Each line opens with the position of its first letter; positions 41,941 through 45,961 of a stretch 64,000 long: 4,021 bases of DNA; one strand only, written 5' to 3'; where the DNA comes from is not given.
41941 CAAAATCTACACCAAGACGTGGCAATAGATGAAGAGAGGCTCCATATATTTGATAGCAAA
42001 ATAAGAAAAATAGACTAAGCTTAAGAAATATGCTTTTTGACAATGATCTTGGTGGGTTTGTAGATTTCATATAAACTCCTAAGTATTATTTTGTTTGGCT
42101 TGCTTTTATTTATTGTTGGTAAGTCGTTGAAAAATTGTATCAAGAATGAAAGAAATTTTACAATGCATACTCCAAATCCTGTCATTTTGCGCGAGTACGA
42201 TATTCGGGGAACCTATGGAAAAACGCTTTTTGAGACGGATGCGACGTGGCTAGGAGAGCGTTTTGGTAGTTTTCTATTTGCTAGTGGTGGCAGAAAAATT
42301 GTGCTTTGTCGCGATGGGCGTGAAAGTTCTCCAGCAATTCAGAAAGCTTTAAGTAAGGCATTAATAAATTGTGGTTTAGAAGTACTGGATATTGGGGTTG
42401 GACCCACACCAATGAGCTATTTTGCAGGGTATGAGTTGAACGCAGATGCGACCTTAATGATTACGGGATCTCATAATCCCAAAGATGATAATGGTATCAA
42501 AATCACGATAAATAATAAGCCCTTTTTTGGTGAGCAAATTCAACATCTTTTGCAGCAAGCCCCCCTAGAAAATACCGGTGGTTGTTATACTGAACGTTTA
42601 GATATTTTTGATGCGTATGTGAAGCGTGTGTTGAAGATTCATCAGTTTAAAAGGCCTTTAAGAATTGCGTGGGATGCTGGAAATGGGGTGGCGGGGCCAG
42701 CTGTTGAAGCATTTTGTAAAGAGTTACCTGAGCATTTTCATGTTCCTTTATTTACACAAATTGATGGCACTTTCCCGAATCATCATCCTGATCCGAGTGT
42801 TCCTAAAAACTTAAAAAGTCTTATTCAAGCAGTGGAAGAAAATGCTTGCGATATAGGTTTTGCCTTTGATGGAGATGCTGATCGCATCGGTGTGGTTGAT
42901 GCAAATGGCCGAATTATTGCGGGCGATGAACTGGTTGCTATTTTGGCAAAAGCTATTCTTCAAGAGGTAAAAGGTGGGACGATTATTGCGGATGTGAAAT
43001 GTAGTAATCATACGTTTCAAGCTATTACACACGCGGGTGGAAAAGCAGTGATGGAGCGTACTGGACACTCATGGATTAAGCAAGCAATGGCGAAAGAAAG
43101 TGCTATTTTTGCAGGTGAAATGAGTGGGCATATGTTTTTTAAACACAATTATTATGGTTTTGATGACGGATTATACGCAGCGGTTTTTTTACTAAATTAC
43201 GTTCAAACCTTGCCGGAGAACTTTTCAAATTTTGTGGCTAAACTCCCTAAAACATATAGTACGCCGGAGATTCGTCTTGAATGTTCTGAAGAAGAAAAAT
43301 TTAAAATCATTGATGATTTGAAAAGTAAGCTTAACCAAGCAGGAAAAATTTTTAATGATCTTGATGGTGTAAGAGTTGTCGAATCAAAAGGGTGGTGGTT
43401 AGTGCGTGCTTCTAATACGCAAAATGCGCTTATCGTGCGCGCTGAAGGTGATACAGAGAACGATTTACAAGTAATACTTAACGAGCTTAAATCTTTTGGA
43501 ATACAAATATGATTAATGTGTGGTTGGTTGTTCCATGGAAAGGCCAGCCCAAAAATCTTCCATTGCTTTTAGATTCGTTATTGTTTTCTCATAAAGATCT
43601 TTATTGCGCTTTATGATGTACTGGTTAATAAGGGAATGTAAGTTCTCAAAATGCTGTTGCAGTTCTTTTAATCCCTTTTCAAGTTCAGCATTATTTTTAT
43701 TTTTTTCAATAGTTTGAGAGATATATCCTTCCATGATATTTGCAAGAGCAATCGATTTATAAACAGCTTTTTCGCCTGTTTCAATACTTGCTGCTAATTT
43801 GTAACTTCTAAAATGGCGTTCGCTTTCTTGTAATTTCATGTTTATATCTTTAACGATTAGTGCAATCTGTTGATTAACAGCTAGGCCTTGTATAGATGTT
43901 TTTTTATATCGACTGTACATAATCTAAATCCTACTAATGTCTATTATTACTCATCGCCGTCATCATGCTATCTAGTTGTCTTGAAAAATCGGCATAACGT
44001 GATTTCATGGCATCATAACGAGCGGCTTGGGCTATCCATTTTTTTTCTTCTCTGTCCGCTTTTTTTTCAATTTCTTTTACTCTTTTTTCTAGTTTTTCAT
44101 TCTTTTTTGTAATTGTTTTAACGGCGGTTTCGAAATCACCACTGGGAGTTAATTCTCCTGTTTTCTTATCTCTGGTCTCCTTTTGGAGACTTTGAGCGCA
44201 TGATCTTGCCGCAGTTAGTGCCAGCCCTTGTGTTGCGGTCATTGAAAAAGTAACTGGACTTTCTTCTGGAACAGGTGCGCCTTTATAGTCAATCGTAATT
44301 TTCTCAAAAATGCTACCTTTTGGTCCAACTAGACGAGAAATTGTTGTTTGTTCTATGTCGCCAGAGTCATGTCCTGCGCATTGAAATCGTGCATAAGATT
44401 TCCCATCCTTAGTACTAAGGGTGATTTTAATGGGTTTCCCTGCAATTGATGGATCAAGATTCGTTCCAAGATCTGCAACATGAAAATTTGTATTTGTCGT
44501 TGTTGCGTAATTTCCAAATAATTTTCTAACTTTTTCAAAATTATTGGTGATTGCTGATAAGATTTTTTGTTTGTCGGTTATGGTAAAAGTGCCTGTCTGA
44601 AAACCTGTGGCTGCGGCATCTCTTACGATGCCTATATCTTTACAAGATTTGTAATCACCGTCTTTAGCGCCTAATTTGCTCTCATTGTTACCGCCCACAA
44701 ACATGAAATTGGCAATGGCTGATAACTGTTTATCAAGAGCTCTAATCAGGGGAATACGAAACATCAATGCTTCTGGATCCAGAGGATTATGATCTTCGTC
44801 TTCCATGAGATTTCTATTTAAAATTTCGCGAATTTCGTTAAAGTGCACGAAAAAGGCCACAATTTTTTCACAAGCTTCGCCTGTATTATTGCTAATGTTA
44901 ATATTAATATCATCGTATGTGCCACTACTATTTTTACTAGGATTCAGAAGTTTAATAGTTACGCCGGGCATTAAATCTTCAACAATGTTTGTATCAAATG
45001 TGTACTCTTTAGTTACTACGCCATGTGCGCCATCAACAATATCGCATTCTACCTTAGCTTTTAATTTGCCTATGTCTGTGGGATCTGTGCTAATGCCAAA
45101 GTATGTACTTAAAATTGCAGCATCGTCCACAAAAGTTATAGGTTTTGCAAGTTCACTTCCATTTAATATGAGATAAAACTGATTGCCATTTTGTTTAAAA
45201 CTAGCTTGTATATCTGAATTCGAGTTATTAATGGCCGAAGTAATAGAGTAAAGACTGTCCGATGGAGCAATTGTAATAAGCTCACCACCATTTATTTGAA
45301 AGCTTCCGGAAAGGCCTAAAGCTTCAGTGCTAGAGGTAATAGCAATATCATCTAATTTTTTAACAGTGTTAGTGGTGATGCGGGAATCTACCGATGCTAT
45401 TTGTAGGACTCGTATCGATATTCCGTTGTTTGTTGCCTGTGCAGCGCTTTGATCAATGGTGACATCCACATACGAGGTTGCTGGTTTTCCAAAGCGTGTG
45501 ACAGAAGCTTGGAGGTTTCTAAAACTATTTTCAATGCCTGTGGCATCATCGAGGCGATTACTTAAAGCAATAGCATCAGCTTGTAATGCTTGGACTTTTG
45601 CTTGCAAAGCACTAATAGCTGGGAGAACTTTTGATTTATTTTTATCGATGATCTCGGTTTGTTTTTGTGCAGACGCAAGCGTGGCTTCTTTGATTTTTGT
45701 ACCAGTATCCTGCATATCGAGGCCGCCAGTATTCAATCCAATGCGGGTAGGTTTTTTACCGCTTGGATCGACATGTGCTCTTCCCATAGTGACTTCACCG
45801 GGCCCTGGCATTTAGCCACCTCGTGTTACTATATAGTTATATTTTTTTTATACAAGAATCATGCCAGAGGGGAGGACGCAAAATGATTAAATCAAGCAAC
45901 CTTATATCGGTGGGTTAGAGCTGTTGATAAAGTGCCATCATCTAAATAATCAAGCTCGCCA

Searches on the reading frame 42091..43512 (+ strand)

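Call 67: search_protein_families(library=pfam, proteins=[window:42091-43512:+], max_evalue=0.00001)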
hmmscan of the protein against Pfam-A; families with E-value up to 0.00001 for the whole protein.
window:42091-43512:+ (473 aa): 4 families
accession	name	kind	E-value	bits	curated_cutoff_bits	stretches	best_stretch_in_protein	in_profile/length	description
PF02878.22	PGM_PMM_I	-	1.1e-27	96.8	22.5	1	33-151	4-125/138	Phosphoglucomutase/phosphomannomutase, alpha/beta/alpha domain I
PF02879.22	PGM_PMM_II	-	2.8e-23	82.9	29.3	1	175-273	2-103/103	Phosphoglucomutase/phosphomannomutase, alpha/beta/alpha domain II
PF02880.22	PGM_PMM_III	-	6.1e-23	81.6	20.7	1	278-389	2-115/115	Phosphoglucomutase/phosphomannomutase, alpha/beta/alpha domain III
PF00408.26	PGM_PMM_IV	-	1.6e-11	44.5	23.1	1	393-460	1-59/68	Phosphoglucomutase/phosphomannomutase, C-terminal domain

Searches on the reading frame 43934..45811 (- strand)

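Call 67: search_protein_families(library=pfam, proteins=[window:43934-45811:-], max_evalue=0.00001)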
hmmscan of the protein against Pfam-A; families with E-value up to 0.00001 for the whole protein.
window:43934-45811:- (625 aa): 1 family
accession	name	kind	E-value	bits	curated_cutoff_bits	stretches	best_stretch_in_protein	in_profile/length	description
PF07195.17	FliD_C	-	4.8e-13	49.5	25.4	1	269-455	12-180/236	Flagellar hook-associated protein 2 C-terminus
